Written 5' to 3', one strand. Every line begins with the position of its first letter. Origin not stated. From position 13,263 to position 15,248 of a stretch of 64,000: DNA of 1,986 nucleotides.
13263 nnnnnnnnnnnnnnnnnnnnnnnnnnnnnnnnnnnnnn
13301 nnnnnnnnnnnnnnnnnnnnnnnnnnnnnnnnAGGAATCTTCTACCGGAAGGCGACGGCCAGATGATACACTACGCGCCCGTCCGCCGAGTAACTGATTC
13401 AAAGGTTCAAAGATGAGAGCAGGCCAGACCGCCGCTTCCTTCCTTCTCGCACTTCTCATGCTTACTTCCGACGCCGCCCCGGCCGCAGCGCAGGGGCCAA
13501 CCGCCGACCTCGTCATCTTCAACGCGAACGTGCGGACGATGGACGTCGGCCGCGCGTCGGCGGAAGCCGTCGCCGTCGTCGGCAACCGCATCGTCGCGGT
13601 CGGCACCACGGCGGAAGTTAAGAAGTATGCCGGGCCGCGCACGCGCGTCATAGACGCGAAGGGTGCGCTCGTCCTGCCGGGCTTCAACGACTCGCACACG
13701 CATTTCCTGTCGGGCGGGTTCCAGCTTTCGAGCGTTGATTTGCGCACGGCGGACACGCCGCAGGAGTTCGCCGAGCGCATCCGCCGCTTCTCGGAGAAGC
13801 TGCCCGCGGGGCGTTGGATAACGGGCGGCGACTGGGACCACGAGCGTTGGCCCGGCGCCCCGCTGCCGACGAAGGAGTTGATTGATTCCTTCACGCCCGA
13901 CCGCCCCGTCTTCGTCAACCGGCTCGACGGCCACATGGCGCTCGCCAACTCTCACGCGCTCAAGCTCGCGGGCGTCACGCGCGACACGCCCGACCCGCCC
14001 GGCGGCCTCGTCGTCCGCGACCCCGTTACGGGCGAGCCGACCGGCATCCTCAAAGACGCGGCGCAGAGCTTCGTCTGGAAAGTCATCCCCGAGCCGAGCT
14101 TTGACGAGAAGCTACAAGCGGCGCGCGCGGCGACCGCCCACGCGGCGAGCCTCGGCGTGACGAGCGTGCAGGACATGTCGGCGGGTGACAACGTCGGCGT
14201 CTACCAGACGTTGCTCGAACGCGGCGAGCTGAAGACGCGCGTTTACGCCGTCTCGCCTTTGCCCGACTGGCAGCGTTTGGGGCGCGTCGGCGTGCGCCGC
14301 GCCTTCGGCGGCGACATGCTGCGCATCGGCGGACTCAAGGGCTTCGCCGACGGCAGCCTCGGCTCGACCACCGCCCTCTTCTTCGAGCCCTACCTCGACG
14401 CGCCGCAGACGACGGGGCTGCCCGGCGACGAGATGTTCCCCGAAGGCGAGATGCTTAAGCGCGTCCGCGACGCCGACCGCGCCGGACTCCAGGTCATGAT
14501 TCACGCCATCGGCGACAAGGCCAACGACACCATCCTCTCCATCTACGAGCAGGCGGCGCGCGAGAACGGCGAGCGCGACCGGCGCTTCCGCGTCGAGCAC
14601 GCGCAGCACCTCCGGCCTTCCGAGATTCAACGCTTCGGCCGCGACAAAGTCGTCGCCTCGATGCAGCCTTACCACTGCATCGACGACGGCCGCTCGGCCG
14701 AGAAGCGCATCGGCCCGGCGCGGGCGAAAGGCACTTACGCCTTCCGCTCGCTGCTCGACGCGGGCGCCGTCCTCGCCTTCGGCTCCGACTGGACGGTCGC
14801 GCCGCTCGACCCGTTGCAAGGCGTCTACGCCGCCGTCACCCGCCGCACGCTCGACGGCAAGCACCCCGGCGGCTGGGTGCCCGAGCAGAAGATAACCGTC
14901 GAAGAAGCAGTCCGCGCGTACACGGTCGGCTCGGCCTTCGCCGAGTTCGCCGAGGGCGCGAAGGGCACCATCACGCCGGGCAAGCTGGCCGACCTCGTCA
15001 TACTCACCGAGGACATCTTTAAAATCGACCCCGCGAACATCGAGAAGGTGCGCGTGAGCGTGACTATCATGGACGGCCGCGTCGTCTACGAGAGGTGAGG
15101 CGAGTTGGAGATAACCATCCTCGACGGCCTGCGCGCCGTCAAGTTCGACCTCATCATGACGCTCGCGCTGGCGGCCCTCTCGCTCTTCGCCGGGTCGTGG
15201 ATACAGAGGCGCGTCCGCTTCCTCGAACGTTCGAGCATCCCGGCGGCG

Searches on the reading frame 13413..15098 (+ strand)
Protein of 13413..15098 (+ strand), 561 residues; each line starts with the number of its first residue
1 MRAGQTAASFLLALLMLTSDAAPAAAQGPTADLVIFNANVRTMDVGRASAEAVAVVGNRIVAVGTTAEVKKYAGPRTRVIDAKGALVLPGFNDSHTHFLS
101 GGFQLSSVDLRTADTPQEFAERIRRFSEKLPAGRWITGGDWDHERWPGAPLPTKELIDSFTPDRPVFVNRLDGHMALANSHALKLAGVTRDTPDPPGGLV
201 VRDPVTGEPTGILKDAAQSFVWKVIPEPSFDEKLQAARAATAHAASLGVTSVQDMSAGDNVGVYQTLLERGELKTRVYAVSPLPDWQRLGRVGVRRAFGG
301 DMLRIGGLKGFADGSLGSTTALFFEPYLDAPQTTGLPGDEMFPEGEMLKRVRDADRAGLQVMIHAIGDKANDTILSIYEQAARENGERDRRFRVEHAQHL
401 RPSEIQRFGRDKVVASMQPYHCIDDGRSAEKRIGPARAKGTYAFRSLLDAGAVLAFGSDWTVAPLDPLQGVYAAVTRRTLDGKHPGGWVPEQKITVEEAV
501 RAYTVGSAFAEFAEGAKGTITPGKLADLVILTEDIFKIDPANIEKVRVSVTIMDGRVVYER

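Call 51: search_protein_families(library=pfam, proteins=[window:13413-15098:+])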
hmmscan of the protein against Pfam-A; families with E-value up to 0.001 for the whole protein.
window:13413-15098:+ (561 aa): 3 families
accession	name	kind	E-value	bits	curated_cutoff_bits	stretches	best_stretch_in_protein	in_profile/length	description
PF07969.17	Amidohydro_3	-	7.6e-114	382.2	29.7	1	78-559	1-472/472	Amidohydrolase family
PF01979.26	Amidohydro_1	-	7.1e-20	72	25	1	243-557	44-344/345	Amidohydrolase family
PF22039.1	HUTI_composite_bact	-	4e-05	23.6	25.5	1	52-70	2-20/26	Imidazolonepropionase-like composite domain, bacteria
